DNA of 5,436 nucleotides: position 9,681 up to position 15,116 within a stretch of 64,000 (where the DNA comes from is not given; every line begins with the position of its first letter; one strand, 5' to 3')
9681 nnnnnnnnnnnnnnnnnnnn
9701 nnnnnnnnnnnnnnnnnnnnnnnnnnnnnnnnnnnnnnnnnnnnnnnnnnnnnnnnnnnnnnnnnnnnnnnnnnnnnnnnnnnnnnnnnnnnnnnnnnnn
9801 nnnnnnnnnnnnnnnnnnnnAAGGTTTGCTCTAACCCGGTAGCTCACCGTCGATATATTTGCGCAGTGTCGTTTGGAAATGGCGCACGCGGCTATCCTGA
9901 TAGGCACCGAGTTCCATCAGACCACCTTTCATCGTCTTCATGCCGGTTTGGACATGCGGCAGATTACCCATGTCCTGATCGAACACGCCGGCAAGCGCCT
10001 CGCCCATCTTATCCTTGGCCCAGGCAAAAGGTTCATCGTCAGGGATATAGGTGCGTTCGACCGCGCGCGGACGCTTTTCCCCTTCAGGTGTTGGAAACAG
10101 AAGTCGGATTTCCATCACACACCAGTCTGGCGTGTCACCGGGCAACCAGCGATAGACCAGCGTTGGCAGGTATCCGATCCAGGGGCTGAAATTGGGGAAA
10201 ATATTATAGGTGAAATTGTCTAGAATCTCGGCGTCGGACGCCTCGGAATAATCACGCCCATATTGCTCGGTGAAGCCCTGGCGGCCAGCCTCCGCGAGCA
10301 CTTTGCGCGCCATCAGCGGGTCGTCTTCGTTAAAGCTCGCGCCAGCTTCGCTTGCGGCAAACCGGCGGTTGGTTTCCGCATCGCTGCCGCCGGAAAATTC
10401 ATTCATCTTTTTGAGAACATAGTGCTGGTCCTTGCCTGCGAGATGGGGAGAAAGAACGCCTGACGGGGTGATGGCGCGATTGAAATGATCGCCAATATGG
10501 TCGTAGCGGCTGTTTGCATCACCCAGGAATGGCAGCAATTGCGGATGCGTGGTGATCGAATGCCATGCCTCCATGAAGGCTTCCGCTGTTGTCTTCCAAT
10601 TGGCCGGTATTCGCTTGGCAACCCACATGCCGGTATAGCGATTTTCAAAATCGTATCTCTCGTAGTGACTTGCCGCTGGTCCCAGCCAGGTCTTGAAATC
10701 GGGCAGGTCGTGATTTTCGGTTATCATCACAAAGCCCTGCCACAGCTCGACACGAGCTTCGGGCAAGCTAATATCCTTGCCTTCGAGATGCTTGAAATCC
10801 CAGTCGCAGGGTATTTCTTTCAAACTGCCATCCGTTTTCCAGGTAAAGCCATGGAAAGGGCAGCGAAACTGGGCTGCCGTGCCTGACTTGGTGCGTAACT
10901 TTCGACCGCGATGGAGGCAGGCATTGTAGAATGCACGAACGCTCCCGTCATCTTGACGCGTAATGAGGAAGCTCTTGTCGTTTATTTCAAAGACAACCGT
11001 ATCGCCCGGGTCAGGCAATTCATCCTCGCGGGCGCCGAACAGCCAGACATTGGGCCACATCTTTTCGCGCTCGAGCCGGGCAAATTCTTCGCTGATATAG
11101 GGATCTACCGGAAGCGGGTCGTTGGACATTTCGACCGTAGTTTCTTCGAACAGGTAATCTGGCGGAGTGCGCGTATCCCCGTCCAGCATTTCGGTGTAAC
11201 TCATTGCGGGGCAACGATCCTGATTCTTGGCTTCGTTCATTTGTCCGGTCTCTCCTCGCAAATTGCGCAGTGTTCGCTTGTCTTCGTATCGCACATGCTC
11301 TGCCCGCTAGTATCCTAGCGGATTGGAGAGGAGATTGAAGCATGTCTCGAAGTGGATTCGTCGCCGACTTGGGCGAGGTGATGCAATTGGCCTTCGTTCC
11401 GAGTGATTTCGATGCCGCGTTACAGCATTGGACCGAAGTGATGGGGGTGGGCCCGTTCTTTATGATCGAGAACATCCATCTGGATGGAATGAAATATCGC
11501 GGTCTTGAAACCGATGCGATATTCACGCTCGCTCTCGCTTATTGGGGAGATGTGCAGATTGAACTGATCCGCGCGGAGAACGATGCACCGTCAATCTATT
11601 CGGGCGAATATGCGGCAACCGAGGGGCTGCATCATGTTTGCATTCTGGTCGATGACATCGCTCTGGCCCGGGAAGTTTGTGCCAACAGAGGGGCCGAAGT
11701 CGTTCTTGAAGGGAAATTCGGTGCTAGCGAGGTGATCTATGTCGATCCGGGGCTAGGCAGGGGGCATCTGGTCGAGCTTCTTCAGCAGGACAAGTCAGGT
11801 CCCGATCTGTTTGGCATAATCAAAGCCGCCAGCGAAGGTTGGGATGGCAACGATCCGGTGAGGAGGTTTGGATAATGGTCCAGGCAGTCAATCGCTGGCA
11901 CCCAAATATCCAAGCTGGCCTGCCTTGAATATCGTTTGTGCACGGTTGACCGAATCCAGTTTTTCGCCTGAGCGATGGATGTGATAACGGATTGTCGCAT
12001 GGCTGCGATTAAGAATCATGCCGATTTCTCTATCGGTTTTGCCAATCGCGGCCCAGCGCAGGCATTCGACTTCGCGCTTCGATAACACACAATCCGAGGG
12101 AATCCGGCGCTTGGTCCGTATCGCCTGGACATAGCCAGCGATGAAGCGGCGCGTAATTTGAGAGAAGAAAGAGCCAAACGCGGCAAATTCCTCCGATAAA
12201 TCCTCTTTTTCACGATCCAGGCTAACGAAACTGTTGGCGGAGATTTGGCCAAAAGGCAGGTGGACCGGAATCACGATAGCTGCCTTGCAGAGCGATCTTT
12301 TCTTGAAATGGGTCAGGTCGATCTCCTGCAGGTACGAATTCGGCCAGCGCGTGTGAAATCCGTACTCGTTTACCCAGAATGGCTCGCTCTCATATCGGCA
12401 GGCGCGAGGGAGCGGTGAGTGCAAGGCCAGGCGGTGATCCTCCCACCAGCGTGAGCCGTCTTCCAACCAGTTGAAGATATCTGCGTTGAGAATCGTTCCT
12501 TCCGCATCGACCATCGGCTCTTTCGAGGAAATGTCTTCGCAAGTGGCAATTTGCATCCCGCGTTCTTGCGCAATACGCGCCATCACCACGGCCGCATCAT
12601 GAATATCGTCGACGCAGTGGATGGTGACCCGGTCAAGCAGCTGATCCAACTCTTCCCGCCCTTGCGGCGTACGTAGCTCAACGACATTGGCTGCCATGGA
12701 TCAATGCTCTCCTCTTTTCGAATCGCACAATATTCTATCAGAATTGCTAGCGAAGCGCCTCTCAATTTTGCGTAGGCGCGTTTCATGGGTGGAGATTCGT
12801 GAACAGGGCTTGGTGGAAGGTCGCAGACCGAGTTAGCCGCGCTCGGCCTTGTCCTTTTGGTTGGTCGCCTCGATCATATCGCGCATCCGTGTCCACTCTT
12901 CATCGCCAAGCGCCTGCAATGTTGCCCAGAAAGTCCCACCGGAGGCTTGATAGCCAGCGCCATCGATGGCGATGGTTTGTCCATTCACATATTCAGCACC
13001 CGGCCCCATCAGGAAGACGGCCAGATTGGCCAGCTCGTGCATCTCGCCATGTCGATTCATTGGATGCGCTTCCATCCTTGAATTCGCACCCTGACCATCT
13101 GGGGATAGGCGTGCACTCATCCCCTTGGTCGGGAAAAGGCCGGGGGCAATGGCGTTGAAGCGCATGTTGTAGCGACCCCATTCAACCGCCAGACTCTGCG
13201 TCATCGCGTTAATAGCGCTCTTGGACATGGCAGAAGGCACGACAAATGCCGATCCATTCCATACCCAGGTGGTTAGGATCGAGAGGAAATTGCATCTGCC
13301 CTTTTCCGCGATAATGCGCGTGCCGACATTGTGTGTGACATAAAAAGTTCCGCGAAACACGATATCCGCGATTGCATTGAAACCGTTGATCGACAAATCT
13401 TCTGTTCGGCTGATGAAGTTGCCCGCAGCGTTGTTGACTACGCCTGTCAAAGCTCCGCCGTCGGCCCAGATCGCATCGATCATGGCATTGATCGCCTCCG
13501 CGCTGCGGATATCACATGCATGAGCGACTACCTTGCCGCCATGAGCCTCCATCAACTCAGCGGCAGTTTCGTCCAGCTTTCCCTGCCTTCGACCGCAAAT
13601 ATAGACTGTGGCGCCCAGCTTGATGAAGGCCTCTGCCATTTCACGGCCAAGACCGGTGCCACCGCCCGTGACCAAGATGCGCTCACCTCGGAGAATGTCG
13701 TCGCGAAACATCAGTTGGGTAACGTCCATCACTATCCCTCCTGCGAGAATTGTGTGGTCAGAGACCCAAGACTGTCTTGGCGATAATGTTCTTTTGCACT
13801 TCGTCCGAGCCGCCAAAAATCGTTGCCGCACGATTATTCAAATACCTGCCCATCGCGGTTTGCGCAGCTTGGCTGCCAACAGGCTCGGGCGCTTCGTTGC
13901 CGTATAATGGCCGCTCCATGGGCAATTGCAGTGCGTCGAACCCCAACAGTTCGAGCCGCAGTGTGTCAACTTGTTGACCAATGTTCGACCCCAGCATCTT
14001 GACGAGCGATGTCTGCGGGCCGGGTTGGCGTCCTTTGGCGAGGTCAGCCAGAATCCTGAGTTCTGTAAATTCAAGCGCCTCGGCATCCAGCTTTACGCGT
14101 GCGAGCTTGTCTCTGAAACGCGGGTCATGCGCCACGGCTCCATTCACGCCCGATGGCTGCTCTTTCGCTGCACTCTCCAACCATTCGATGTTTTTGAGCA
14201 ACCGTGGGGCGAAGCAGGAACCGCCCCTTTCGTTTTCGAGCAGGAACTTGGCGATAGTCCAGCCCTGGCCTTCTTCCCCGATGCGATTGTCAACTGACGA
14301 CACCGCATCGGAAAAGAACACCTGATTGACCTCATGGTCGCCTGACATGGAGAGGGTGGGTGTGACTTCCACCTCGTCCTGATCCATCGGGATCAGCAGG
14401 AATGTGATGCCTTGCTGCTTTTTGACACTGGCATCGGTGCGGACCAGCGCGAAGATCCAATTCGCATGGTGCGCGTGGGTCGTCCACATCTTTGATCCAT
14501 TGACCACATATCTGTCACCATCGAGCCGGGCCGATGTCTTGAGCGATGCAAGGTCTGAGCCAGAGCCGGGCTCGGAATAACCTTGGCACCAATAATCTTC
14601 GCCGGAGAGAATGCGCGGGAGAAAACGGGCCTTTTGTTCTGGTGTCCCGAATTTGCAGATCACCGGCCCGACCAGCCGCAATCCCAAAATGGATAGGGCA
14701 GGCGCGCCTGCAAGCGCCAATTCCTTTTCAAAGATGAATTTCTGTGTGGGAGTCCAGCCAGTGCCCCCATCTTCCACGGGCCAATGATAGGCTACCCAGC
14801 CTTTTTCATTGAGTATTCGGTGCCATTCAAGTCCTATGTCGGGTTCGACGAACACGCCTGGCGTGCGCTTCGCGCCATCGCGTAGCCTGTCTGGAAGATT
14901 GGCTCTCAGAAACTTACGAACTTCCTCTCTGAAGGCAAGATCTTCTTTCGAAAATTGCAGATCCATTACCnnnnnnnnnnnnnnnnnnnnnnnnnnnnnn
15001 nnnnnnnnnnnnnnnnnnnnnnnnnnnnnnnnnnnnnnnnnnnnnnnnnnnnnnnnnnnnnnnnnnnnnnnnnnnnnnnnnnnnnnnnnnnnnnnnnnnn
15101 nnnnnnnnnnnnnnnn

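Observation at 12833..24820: Almost gap-free 12-gene operon coupling a cytoplasmic Mo-bisMGD enzyme, an enone reductase, two ThuA-like proteins, an LEH-like hydrolase and a P450 to an acyl-CoA side-chain module (best candidate for an undescribed system)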

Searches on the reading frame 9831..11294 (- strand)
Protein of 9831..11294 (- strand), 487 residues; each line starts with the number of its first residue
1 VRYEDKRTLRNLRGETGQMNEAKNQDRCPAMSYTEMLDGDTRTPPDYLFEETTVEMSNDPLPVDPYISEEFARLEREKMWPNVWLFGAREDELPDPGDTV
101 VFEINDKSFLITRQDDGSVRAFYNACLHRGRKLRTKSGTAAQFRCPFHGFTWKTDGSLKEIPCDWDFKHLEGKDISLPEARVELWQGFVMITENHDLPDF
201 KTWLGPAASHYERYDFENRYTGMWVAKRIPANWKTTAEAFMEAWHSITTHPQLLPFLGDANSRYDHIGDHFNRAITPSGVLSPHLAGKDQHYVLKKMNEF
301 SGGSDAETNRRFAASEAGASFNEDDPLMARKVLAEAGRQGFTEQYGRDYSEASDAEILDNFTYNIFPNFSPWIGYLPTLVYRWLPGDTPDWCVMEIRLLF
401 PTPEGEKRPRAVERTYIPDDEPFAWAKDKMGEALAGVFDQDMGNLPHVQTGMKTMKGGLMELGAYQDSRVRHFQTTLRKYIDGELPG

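Call 7: search_protein_families(library=pfam, proteins=[window:9831-11294:-])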
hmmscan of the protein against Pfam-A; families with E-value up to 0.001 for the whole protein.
window:9831-11294:- (487 aa): 2 families
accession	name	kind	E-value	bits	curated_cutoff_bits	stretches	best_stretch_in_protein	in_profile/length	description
PF00848.25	Ring_hydroxyl_A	-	4.5e-18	66.3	24.9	1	217-482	13-207/208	Ring hydroxylating alpha subunit (catalytic domain)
PF00355.32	Rieske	-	6.7e-16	58.4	20.3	1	84-164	2-81/88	Rieske [2Fe-2S] domain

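Call 47: search_protein_families(library=ncbifam, proteins=[window:9831-11294:-], max_evalue=1e-10)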
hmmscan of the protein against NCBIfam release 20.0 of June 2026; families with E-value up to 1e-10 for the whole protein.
window:9831-11294:- (487 aa): 5 families
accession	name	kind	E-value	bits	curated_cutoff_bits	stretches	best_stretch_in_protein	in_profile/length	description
NF058607.1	GlBtMonoOxGbcA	equivalog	4.7e-26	91.2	670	1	58-259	30-231/420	glycine betaine monooxygenase oxygenase subunit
NF042946.1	3PPDioc_HcaE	equivalog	2.2e-24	86.3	830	1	66-259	21-223/450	3-phenylpropionate/cinnamic acid dioxygenase subunit alpha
TIGR03228.1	anthran_1_2_A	equivalog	8.2e-19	67.6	671.9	1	66-207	21-165/438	anthranilate 1,2-dioxygenase large subunit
NF041684.1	ant_diox_AndAc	equivalog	6.4e-18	64.5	750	1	62-248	24-220/418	anthranilate 1,2-dioxygenase large subunit AndAc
TIGR03229.1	benzo_1_2_benA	equivalog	9.2e-18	64.3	780.95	1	66-250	21-215/433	benzoate 1,2-dioxygenase large subunit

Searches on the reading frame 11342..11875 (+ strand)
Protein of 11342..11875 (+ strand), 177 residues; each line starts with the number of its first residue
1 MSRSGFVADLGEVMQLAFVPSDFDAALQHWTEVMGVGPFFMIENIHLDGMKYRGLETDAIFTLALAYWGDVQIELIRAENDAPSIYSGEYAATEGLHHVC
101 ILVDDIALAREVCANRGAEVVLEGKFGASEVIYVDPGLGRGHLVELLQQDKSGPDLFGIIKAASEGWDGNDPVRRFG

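Call 7: search_protein_families(library=pfam, proteins=[window:11342-11875:+])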
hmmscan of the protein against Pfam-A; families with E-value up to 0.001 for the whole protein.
window:11342-11875:+ (177 aa): 2 families
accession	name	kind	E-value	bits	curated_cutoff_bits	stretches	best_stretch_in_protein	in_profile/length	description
PF13669.12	Glyoxalase_4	-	8.5e-14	52.2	27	1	14-126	1-100/109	Glyoxalase/Bleomycin resistance protein/Dioxygenase superfamily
PF00903.31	Glyoxalase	-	0.00021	22.1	20.6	1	16-123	5-98/121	Glyoxalase/Bleomycin resistance protein/Dioxygenase superfamily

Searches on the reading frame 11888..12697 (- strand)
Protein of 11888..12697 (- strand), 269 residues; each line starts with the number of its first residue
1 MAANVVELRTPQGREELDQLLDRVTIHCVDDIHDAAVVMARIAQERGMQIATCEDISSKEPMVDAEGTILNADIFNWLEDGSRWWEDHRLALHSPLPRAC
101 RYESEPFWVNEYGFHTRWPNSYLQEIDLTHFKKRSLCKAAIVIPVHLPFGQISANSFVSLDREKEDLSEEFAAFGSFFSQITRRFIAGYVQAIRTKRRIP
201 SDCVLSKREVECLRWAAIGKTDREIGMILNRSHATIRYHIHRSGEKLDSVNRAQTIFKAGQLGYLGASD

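Call 7: search_protein_families(library=pfam, proteins=[window:11888-12697:-])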
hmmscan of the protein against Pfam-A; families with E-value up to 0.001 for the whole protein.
window:11888-12697:- (269 aa): 2 families
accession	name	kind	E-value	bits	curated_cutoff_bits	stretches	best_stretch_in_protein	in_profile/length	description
PF00196.25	GerE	-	9e-12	44.9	23.5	1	204-256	2-54/57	Bacterial regulatory proteins, luxR family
PF13936.12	HTH_38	-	0.00011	22.3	27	1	214-242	15-43/44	Helix-turn-helix domain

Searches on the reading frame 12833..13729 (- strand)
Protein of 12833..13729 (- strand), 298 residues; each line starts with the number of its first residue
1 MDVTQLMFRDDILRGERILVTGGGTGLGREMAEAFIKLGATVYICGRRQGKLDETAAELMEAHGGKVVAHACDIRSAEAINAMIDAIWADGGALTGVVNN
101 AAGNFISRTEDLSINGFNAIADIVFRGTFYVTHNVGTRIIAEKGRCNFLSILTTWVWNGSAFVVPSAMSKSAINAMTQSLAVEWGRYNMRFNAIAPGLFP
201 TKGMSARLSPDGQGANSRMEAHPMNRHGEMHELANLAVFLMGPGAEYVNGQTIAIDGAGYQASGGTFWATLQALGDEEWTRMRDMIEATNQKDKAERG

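Call 7: search_protein_families(library=pfam, proteins=[window:12833-13729:-])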
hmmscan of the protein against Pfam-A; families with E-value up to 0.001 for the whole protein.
window:12833-13729:- (298 aa): 4 families
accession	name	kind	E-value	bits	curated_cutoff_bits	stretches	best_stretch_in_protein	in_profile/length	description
PF13561.12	adh_short_C2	-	3.8e-42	144.9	27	1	25-257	6-233/236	Enoyl-(Acyl carrier protein) reductase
PF00106.31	adh_short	-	1.4e-32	113.3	26.6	1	18-204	3-187/195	short chain dehydrogenase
PF08659.16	KR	-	2.5e-11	44.3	22.6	1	18-102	3-90/180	KR domain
PF23441.1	SDR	-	9e-06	25.7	27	1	17-222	9-219/258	SDR-like rossmann domain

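Call 47: search_protein_families(library=ncbifam, proteins=[window:12833-13729:-], max_evalue=1e-10)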
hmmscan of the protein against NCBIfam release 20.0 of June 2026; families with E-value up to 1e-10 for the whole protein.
window:12833-13729:- (298 aa): 177 families (the best 25 are shown)
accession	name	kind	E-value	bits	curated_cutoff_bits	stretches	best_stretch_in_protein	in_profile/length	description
NF005811.0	PRK07677.1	equivalog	1.7e-68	230.9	318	1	16-260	4-248/254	2,4-dienoyl-CoA reductase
NF005752.0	PRK07576.1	subfamily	9e-51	172.7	321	1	7-266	4-257/271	SDR family oxidoreductase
NF006070.0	PRK08213.1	subfamily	4.1e-46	157.6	279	1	13-258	10-255/259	gluconate 5-dehydrogenase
NF005559.1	PRK07231.1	subfamily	6.1e-43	147.1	215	1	13-258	2-246/249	glucose 1-dehydrogenase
NF004198.0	PRK05653.1-3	equivalog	9.8e-40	136.6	296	1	12-258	4-245/248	3-oxoacyl-ACP reductase FabG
NF006693.0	PRK09242.1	equivalog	5.9e-38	130.5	328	1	13-258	8-252/258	SDR family oxidoreductase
NF004528.0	PRK05875.1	equivalog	8.7e-38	130.3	334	1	16-272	11-267/280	SDR family oxidoreductase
NF009466.0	PRK12826.1-2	subfamily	9e-38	130.1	222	1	16-260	4-245/248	3-oxoacyl-ACP reductase FabG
TIGR01832.1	kduD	equivalog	3.1e-37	128.4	338.85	1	13-258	3-244/248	2-dehydro-3-deoxy-D-gluconate 5-dehydrogenase KduD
NF005893.0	PRK07856.1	equivalog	3.7e-37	128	255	1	14-260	8-242/255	SDR family oxidoreductase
NF005390.0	PRK06935.1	equivalog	5.2e-37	127.6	369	1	13-258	13-254/258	2-dehydro-3-deoxy-D-gluconate 5-dehydrogenase KduD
NF004778.0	PRK06124.1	equivalog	5.4e-37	127.6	303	1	13-259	9-251/256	SDR family oxidoreductase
NF052558.1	MBtsdlDhBudC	equivalog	1.6e-36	126.2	270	1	16-265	4-246/250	meso-2,3-butanediol dehydrogenase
NF005711.0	PRK07523.1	subfamily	2.5e-36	125.6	413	1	13-258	8-250/255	SDR family oxidoreductase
TIGR01830.1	3oxo_ACP_reduc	equivalog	8.1e-36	123.9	297.75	1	19-257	2-236/239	3-oxoacyl-[acyl-carrier-protein] reductase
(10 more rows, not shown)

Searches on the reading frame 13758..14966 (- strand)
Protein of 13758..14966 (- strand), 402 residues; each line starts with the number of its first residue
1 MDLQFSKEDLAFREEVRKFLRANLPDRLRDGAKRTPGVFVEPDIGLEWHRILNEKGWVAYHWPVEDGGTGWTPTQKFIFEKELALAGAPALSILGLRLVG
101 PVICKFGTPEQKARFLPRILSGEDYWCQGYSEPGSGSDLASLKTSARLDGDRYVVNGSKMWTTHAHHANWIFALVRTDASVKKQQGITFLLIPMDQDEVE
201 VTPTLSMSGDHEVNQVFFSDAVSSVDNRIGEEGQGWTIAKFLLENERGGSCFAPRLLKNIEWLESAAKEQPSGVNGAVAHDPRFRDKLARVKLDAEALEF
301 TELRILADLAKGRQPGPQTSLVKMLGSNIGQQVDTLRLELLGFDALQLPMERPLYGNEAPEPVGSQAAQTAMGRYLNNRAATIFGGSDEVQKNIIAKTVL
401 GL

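Call 7: search_protein_families(library=pfam, proteins=[window:13758-14966:-])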
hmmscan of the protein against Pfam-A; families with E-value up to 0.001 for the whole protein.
window:13758-14966:- (402 aa): 3 families
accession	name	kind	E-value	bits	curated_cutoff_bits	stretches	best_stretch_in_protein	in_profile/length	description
PF02770.24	Acyl-CoA_dh_M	-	5.7e-19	68.5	33.3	1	127-217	1-93/97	Acyl-CoA dehydrogenase, middle domain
PF02771.21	Acyl-CoA_dh_N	-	7.3e-18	65.4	22.9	1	7-123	2-113/113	Acyl-CoA dehydrogenase, N-terminal domain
PF00441.29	Acyl-CoA_dh_1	-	1.7e-13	51.4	22.4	1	233-399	1-149/150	Acyl-CoA dehydrogenase, C-terminal domain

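Call 47: search_protein_families(library=ncbifam, proteins=[window:13758-14966:-], max_evalue=1e-10)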
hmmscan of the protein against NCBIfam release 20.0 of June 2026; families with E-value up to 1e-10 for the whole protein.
window:13758-14966:- (402 aa): 13 families
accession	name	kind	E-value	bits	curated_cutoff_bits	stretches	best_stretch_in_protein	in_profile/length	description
TIGR03204.1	pimC_large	equivalog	2.3e-116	388.9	623.85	1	2-402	1-395/395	pimeloyl-CoA dehydrogenase large subunit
NF042972.1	AcrlCoAredClosAcrC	equivalog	5.2e-28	97.8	640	1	1-249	1-244/378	acryloyl-CoA reductase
NF045652.1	ProlPCPDhRedW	equivalog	2e-20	73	650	1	103-398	95-372/376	L-prolyl-[peptidyl-carrier protein] dehydrogenase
TIGR03207.1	cyc_hxne_CoA_dh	equivalog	1.6e-19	69.9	575.35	1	50-236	39-227/372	cyclohexanecarboxyl-CoA dehydrogenase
NF043006.1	CyhCrbnylCoADH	equivalog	5.2e-19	68.5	650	1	49-239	41-233/380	cyclohexane-1-carbonyl-CoA dehydrogenase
NF053553.1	prodigi_MBC_PigA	equivalog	6.5e-19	68.3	500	1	103-398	100-378/381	prodigiosin MBC biosynthesis dehydrogenase PigA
NF058590.1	AcCoDHFadEBacil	equivalog_domain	2e-18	66.3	600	1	54-243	64-253/586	acyl-CoA dehydrogenase FadE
NF008997.0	PRK12341.1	equivalog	6.3e-18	65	537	1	47-244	41-239/382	acyl-CoA dehydrogenase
NF045552.1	GlutCoADH_Des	equivalog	5.9e-17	61.9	470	1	1-244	1-241/387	glutaryl-CoA dehydrogenase Acd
NF042439.1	SulpropCoADesulf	equivalog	3.8e-14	52.2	600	1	52-203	33-186/379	3-sulfinopropanoyl-CoA desulfinase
NF052270.1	Staph_DH_FadE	equivalog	7.6e-12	44.7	600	1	107-200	121-211/400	acyl-CoA dehydrogenase FadE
TIGR03203.1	pimD_small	equivalog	2.1e-11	43.6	652.7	1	52-251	46-244/378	pimeloyl-CoA dehydrogenase small subunit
NF002885.1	PRK03354.1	equivalog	3.9e-11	42.6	540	1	63-247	57-239/378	crotonobetainyl-CoA dehydrogenase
